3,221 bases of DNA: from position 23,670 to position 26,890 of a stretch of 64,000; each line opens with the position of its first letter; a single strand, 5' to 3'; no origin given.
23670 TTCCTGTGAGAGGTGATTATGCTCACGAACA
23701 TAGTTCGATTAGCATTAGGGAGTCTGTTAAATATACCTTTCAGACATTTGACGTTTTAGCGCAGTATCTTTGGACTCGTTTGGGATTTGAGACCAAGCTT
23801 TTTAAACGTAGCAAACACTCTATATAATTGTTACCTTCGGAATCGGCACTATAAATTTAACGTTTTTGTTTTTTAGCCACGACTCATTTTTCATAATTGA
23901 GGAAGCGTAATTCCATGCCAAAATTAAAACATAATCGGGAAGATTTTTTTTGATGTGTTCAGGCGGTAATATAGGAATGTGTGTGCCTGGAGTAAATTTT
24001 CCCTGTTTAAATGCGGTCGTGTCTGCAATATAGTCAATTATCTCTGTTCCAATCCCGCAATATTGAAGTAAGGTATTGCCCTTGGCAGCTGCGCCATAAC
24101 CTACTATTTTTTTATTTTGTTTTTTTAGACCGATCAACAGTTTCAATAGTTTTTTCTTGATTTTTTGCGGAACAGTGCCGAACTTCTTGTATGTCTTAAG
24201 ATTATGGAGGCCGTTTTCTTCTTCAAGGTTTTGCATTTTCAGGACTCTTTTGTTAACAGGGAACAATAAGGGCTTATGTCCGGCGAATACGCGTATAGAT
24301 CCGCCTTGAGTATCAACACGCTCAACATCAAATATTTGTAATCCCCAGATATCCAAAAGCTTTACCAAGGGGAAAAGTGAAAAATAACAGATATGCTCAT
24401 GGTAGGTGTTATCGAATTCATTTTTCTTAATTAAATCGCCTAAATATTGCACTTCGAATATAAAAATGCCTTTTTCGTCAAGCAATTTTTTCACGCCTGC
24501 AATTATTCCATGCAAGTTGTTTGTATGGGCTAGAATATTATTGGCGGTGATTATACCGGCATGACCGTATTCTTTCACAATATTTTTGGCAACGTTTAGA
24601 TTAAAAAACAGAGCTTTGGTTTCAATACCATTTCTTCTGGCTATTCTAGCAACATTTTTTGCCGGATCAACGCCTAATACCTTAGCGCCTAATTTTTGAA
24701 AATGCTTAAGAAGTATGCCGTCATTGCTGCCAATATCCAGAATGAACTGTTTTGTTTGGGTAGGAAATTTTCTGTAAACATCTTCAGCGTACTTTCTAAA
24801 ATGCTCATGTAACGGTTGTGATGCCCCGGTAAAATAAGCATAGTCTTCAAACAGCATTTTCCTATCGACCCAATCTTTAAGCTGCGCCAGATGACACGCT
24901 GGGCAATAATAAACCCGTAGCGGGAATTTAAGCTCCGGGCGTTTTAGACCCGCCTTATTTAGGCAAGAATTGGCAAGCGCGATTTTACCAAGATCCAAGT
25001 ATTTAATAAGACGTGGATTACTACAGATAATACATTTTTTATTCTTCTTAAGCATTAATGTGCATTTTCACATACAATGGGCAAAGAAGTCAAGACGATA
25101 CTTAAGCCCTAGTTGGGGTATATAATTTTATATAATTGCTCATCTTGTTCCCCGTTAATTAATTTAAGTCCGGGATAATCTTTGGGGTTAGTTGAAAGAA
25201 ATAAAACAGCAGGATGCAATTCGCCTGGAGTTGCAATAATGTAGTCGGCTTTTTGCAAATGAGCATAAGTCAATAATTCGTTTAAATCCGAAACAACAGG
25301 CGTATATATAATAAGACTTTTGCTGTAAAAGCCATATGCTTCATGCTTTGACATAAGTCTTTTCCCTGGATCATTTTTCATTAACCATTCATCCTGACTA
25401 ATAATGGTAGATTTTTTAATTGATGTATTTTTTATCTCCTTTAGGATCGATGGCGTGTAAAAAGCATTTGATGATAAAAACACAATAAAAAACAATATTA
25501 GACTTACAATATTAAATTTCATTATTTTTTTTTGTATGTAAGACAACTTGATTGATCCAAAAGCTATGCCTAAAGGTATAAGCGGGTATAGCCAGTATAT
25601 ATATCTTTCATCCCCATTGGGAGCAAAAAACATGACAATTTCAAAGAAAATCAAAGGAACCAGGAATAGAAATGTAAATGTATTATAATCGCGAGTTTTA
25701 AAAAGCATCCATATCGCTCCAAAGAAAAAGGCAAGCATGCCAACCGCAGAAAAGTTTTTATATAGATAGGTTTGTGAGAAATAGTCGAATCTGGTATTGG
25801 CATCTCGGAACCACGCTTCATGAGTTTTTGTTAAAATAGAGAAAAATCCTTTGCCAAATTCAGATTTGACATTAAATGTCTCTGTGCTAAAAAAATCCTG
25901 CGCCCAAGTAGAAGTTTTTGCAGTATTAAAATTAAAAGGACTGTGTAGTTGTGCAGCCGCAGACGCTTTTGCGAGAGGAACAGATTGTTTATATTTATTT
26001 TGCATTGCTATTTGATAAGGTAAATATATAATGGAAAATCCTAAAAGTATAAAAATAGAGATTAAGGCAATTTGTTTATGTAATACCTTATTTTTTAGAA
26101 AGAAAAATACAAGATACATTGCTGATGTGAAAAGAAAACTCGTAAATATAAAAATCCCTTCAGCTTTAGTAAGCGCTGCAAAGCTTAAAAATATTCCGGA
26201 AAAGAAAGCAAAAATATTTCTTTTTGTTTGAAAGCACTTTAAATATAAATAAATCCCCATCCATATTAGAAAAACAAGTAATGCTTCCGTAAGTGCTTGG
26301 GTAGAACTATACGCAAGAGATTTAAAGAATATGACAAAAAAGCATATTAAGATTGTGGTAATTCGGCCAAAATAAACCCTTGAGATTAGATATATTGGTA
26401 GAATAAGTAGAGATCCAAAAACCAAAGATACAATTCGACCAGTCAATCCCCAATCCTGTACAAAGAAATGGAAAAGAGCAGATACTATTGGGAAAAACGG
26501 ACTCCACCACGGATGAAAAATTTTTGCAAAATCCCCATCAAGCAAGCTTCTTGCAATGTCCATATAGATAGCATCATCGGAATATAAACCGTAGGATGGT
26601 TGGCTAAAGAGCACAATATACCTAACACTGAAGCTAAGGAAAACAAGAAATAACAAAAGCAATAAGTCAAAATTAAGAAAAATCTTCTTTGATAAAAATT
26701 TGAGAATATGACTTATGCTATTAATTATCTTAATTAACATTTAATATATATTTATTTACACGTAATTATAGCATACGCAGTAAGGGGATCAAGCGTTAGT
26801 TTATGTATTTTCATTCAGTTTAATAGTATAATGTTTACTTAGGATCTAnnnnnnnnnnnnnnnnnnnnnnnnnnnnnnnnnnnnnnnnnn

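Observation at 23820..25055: TylC3-like zinc-ribbon C-methyltransferase, plus a shorter zinc-ribbon MTase paralog at 4009..4905: branched-chain or methylated sugars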

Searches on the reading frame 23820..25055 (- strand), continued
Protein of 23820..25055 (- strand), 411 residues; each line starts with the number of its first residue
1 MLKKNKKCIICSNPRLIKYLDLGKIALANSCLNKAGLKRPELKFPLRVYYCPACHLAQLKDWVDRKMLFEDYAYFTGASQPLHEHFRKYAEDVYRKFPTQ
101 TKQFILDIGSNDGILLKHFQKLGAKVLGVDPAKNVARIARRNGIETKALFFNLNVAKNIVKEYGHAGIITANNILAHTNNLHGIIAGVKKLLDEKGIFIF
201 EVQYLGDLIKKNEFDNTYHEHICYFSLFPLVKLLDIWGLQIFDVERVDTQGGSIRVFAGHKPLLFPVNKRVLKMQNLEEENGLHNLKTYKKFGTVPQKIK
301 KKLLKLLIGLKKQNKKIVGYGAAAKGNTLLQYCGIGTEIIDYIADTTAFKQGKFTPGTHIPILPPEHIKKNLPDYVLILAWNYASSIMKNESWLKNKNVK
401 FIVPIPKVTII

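Call 39: search_solved_structures(query=window:23820-25055:-, show_alignments=5, max_evalue=1e-60)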
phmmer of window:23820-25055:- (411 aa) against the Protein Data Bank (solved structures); distinct sequences matched with E-value up to 1e-60: 10.
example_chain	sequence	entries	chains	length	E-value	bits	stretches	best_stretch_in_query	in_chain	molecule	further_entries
4rv9_A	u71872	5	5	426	2.6e-87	296.3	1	8-411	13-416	D-mycarose 3-C-methyltransferase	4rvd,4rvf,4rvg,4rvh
5t64_A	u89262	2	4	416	6.7e-76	258.7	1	7-410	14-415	Sugar 3-C-methyl transferase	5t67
5t6b_A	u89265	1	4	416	7e-75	255.3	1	7-410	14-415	Sugar 3-C-methyl transferase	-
3ndi_A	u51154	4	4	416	4.5e-72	246.1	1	8-410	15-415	Methyltransferase | TcaB9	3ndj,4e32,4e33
4e2y_A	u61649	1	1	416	1.2e-71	244.7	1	8-410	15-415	TcaB9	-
4e31_A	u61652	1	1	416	1.4e-71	244.5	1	8-410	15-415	TcaB9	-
4e2x_A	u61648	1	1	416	1.6e-71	244.2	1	8-410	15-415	TcaB9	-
4e2w_A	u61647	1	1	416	4.2e-71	242.9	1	8-410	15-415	TcaB9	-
4e2z_A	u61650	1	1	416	4.3e-71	242.9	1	8-410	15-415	TcaB9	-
4e30_A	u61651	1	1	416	1.1e-70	241.5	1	8-410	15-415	TcaB9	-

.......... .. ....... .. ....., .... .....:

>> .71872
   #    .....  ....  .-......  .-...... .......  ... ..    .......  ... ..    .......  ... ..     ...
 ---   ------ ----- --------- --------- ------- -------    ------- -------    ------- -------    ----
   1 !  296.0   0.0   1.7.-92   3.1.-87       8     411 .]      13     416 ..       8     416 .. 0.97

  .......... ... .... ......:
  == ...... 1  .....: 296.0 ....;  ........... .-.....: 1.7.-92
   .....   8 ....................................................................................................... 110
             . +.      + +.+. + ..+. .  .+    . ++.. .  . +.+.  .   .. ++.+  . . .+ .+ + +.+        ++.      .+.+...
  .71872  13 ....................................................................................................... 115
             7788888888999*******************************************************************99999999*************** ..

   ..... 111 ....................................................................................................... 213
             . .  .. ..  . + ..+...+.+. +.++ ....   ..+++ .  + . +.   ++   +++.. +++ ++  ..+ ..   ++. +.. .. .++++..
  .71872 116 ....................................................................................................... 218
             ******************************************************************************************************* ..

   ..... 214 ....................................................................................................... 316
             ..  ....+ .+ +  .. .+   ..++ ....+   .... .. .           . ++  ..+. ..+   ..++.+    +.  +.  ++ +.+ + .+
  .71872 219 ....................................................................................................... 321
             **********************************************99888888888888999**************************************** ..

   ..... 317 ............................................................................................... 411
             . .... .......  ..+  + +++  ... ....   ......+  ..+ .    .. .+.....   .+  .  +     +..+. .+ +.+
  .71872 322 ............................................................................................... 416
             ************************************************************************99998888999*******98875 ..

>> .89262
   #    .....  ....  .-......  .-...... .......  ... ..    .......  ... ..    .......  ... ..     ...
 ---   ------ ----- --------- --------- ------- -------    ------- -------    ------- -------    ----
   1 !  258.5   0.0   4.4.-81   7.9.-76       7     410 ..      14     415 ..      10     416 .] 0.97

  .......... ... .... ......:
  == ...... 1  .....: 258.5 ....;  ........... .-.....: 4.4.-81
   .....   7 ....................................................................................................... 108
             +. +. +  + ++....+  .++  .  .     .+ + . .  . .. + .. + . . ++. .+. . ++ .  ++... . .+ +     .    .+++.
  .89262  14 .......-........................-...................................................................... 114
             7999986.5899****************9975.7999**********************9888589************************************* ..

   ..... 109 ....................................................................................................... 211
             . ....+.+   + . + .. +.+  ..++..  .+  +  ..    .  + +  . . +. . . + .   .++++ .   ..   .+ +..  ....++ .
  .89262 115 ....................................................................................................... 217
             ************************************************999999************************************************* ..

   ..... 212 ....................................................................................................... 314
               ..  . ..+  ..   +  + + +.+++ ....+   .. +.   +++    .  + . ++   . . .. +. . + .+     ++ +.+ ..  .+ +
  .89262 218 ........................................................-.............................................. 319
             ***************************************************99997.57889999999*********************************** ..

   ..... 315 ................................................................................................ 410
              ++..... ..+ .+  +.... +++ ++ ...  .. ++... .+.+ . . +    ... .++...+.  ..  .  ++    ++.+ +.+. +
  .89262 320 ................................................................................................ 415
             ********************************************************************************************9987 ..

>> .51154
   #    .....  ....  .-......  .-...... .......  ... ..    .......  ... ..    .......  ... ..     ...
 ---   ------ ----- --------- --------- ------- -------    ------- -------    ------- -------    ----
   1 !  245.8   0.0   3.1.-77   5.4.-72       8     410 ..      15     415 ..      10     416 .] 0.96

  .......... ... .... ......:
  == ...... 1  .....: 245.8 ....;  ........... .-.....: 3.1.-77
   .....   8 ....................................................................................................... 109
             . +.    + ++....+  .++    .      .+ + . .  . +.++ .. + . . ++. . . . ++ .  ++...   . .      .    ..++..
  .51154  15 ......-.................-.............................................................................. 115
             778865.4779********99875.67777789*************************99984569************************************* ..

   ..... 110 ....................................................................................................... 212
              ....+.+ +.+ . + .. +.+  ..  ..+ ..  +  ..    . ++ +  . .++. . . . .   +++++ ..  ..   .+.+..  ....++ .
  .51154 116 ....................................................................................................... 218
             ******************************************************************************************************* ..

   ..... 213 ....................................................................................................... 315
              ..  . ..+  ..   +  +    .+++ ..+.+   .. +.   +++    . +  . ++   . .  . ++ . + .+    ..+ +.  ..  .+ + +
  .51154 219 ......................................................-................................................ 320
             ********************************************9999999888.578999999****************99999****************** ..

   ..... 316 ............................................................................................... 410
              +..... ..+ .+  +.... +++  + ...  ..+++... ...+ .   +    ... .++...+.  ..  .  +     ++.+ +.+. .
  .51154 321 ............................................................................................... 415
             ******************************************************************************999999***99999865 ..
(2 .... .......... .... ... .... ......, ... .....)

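Call 54: find_related_loci(query=A3, collection=metagenome_contigs, flank=8000)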
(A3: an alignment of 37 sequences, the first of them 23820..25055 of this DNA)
Query A3 (411 aa) in metagenome_contigs; peptide patterns used: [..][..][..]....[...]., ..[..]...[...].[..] (x = any residue, [..] = any of these).
600 stretches matched a pattern (row limit reached: there are more); 563 encode a relative of the query (tblastn E <= 1e-3); the best 80 are kept; 80 distinct loci.
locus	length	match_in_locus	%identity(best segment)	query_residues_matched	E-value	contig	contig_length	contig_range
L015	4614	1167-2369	57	1-401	9e-164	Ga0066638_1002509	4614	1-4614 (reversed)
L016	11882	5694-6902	57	5-407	1e-153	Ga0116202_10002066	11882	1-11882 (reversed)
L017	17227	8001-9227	55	4-411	5e-148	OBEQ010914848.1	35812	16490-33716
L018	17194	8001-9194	56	4-401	1e-140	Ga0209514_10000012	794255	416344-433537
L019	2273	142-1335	57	4-401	8e-149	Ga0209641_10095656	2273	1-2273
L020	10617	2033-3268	51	2-411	1e-131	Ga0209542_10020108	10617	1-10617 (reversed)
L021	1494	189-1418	47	1-410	2e-138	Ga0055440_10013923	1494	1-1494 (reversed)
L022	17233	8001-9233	47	1-411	3e-125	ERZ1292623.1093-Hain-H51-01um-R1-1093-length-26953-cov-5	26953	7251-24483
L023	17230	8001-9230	47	1-411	6e-124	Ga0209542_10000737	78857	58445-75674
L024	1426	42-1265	52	4-411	5e-134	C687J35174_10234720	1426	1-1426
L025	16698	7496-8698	49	3-401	9e-122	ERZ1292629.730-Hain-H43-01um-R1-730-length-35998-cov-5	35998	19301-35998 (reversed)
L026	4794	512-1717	47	8-411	3e-122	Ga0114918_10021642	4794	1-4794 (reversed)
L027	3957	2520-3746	49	3-410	2e-123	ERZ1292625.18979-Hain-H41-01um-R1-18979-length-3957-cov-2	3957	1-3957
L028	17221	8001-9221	44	5-411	6e-118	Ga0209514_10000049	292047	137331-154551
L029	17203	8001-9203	45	8-411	3e-117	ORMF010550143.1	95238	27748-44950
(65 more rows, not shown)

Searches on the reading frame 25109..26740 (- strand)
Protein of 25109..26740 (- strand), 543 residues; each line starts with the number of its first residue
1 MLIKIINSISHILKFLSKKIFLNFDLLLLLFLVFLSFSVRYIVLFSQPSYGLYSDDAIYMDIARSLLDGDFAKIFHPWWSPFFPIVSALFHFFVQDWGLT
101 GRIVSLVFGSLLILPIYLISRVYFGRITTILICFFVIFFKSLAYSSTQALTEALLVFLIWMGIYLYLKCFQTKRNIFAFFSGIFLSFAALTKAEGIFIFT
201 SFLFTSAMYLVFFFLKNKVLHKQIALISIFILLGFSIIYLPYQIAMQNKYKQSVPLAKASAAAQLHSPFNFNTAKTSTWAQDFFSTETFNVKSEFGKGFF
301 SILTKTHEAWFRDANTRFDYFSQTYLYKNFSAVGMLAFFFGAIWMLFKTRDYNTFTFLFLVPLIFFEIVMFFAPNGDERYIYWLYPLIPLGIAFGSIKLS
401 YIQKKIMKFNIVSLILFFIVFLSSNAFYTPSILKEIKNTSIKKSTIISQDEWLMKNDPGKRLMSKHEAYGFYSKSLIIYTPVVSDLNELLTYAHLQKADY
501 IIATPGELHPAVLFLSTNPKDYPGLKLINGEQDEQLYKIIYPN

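Call 9: search_protein_families(library=pfam, proteins=[window:25109-26740:-], max_evalue=0.0001)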
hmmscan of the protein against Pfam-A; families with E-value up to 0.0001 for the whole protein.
window:25109-26740:- (543 aa): 2 families
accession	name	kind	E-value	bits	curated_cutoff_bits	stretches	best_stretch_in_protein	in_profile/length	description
PF02366.24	PMT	-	3.4e-09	37.1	22.7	1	101-240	85-233/245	Dolichyl-phosphate-mannose-protein mannosyltransferase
PF13231.12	PMT_2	-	1.3e-05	25.9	26.1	1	81-235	4-154/160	Dolichyl-phosphate-mannose-protein mannosyltransferase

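Call 29: search_solved_structures(query=window:25109-26740:-, max_evalue=0.01)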
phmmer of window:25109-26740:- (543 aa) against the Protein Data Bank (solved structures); distinct sequences matched with E-value up to 0.01: 0.
